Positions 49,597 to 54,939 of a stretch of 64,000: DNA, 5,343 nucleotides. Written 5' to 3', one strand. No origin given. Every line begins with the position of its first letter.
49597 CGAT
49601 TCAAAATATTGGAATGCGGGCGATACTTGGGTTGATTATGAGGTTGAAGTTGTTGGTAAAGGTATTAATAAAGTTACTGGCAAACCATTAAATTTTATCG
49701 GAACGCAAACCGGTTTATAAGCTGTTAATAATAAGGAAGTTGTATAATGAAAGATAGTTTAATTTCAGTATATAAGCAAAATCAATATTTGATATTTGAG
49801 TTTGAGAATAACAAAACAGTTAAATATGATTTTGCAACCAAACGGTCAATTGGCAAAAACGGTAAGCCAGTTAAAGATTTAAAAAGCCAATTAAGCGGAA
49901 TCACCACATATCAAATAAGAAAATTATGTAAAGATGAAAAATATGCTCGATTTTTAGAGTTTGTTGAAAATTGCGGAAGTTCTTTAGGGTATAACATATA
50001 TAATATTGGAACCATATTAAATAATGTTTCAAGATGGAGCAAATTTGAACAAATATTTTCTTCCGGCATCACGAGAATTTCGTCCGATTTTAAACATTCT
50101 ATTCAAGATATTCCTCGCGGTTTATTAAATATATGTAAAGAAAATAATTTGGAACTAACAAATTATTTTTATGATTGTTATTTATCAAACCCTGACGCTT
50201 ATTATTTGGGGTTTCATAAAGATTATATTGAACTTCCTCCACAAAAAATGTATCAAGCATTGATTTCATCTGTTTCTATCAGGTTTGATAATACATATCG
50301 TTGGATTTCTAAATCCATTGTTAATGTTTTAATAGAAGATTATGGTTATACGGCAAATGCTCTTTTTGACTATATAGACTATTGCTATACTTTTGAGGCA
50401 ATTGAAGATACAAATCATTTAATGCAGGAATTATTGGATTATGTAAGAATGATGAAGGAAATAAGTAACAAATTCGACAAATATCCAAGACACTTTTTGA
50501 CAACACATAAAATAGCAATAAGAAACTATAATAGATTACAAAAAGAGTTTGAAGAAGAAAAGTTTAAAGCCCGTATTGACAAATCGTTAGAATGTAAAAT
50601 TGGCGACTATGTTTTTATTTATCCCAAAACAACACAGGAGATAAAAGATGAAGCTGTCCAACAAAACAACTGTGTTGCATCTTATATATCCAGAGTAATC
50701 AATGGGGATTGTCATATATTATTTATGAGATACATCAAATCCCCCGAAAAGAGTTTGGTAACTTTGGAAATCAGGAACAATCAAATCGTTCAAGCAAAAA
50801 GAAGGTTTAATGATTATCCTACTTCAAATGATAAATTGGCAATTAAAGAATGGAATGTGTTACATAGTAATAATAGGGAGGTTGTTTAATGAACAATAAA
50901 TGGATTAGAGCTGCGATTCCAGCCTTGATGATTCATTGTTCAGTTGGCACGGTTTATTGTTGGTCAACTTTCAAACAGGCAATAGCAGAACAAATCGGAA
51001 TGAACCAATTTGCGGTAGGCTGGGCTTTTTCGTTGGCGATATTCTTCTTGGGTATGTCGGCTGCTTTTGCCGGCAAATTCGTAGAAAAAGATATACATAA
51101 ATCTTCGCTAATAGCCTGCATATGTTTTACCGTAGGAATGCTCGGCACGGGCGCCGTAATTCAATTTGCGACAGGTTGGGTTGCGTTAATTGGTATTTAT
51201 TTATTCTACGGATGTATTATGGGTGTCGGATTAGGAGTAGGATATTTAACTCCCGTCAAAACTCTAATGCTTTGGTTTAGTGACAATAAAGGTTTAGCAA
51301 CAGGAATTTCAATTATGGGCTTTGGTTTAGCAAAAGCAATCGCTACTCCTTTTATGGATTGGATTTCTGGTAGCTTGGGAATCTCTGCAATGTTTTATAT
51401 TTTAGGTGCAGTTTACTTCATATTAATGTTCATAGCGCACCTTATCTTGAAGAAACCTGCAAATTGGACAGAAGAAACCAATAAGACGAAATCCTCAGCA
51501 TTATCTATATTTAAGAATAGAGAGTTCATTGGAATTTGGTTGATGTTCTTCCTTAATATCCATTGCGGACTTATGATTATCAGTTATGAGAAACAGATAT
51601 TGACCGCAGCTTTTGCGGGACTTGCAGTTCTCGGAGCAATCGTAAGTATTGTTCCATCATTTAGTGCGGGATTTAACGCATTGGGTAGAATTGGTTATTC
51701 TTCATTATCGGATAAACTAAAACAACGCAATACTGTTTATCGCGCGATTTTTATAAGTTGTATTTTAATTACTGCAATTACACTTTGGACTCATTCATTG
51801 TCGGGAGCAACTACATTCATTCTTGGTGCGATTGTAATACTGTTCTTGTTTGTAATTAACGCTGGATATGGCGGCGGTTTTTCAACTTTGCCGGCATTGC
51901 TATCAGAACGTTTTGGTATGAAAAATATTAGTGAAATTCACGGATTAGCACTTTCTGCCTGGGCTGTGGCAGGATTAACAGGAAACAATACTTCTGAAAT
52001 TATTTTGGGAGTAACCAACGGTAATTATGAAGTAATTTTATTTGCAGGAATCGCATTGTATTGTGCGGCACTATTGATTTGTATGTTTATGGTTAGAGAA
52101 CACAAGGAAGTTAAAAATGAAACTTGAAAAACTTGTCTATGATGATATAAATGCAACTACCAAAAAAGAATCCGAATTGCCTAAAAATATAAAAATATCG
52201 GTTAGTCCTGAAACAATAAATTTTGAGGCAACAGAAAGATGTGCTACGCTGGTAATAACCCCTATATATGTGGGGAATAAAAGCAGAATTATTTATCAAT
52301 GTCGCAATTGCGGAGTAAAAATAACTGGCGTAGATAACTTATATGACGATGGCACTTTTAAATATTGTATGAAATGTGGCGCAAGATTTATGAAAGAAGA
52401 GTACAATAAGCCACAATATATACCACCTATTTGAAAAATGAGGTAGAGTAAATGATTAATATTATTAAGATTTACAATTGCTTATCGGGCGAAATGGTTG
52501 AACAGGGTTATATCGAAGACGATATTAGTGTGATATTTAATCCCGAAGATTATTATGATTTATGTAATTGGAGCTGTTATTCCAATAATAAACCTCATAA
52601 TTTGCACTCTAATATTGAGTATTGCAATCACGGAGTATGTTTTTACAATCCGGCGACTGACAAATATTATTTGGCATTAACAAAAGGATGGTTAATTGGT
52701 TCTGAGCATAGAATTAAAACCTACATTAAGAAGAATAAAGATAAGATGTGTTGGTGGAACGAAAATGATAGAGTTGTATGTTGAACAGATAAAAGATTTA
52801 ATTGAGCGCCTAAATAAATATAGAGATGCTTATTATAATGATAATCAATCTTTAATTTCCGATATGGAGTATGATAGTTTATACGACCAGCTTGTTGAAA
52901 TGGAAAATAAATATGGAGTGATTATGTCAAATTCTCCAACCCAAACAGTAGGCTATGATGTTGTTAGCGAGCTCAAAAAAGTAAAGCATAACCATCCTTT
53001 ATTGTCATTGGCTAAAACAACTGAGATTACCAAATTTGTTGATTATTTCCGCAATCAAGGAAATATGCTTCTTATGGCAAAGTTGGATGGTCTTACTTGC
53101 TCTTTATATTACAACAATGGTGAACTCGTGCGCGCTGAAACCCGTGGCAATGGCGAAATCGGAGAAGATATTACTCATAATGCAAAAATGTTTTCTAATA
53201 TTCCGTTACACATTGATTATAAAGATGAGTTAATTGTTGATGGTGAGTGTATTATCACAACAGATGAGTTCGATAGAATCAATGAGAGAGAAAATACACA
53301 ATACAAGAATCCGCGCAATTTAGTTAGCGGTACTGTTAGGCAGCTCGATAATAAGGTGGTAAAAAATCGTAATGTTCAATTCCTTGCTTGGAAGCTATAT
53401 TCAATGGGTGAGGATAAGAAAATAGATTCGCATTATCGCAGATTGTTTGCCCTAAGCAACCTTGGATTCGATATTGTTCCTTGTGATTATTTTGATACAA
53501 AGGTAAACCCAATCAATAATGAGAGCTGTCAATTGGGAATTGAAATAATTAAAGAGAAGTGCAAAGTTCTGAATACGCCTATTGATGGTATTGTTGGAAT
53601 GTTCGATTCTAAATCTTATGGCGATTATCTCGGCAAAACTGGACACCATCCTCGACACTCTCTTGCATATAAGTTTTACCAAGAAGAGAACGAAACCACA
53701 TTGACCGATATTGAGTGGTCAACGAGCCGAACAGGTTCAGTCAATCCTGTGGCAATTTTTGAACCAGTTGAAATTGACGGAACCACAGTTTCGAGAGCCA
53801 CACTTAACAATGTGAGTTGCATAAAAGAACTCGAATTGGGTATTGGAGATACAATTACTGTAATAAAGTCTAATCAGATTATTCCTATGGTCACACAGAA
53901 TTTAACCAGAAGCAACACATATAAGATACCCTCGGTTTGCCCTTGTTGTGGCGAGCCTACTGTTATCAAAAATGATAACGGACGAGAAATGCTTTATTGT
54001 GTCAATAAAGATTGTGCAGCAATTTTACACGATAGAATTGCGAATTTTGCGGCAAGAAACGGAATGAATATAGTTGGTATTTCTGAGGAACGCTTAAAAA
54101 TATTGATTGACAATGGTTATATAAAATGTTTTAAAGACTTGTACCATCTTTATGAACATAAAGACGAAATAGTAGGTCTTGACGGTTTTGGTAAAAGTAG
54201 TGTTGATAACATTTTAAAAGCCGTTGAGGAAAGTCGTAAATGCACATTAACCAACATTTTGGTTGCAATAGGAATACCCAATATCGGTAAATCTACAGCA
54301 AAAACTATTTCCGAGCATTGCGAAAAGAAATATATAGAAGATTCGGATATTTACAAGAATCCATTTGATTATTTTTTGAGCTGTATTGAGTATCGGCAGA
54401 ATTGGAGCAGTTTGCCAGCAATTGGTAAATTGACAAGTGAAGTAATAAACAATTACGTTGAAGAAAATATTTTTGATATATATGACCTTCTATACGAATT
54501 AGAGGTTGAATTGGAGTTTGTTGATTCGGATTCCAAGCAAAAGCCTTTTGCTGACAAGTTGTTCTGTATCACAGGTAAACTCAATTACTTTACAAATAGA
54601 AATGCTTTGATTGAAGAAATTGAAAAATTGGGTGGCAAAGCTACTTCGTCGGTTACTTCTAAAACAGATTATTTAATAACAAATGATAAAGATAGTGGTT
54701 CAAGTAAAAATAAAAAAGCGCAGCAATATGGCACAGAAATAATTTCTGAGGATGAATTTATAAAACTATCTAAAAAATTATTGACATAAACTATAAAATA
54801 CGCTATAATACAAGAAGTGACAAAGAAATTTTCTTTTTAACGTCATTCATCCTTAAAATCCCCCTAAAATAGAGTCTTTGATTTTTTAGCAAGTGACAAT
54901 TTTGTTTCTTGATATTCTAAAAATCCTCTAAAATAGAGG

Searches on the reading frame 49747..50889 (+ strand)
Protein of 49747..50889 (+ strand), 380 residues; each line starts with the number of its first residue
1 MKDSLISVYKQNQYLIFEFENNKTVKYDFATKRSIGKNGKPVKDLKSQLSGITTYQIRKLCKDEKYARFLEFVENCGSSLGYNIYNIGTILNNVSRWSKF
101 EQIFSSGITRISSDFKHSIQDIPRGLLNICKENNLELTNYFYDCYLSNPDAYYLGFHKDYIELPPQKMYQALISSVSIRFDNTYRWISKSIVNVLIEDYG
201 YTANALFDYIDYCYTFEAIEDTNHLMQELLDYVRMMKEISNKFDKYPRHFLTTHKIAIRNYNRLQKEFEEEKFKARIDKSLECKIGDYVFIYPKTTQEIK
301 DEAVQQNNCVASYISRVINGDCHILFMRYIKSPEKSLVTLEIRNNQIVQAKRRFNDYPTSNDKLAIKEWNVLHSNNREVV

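Call 15: search_protein_families(library=phrogs, proteins=[window:49747-50889:+], max_evalue=0.00001)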
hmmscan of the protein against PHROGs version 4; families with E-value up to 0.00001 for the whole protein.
window:49747-50889:+ (380 aa): 8 families
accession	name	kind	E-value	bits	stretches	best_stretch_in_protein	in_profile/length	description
phrog_9653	-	unknown function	5.6e-94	316.4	1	8-370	3-363/373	-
phrog_3169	-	unknown function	7.2e-47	161.5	1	198-374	288-467/474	-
phrog_8470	-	unknown function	1.1e-24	88.2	1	218-369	383-547/567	-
phrog_7484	-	unknown function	2e-21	77.3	1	226-372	288-442/450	-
phrog_16315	-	unknown function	1.4e-12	48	1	250-361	394-504/532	-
phrog_3200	-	unknown function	3.9e-08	33.2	1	263-344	560-641/683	-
phrog_28566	-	unknown function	7.4e-08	32.8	1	263-344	283-364/406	-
phrog_9253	-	unknown function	8.8e-08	31.7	1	241-343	645-757/819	-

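Call 77: search_protein_families(library=pfam, proteins=[window:49747-50889:+], max_evalue=0.001)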
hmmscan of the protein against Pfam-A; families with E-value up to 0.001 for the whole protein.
window:49747-50889:+ (380 aa): 2 families
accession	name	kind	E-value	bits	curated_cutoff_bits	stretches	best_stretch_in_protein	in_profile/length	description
PF14284.11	PcfJ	-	1.5e-20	73.9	25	1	230-358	3-138/147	PcfJ-like protein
PF08877.16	MepB-like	-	0.00036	20.7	27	1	260-361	6-102/122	MepB-like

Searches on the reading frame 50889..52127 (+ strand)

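Call 15: search_protein_families(library=phrogs, proteins=[window:50889-52127:+], max_evalue=0.00001)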
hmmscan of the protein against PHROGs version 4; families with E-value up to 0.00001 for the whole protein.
window:50889-52127:+ (412 aa): 1 family
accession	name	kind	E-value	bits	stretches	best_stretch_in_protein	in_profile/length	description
phrog_2034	-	unknown function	2.6e-20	73.4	1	17-407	24-398/406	-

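Call 77: search_protein_families(library=pfam, proteins=[window:50889-52127:+], max_evalue=0.001)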
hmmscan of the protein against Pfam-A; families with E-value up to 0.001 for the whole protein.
window:50889-52127:+ (412 aa): 1 family
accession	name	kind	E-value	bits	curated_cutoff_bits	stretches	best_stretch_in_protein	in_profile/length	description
PF07690.21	MFS_1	-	1.8e-24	86.8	33.4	1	24-365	14-346/347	Major Facilitator Superfamily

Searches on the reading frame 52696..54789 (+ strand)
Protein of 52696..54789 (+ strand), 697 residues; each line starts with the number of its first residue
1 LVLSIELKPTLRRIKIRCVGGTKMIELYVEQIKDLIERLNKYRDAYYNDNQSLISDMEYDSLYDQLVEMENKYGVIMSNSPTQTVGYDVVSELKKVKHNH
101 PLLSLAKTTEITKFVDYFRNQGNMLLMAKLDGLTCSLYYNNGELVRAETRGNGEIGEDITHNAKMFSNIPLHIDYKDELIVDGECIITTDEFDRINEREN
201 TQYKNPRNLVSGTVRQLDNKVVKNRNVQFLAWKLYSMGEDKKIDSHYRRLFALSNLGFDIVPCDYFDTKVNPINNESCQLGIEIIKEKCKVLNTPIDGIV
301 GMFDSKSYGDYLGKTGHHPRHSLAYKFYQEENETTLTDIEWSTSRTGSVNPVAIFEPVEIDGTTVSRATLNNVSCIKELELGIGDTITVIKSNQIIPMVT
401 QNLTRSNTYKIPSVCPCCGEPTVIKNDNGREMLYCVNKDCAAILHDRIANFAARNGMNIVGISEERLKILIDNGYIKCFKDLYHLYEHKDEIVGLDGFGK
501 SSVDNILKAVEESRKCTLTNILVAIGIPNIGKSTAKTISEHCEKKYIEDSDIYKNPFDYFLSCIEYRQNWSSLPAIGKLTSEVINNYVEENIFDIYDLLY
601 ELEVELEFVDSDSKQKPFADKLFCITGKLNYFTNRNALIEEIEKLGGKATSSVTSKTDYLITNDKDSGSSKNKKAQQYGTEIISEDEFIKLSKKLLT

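Call 15: search_protein_families(library=phrogs, proteins=[window:52696-54789:+], max_evalue=0.00001)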
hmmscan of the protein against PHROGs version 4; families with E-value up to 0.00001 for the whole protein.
window:52696-54789:+ (697 aa): 5 families
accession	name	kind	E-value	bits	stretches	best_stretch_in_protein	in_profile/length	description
phrog_3869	-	DNA, RNA and nucleotide metabolism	9.8e-183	610.2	1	30-691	7-652/656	NAD-dependent DNA ligase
phrog_3359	-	DNA, RNA and nucleotide metabolism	3.7e-58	198.3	1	32-401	4-321/325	NAD-dependent DNA ligase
phrog_3498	-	DNA, RNA and nucleotide metabolism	6e-41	141.9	1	410-693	4-254/256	NAD-dependent DNA ligase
phrog_2561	-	DNA, RNA and nucleotide metabolism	6.1e-14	53.6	1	609-691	80-159/167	DNA ligase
phrog_3989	-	unknown function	6e-07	30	1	609-662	199-250/296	-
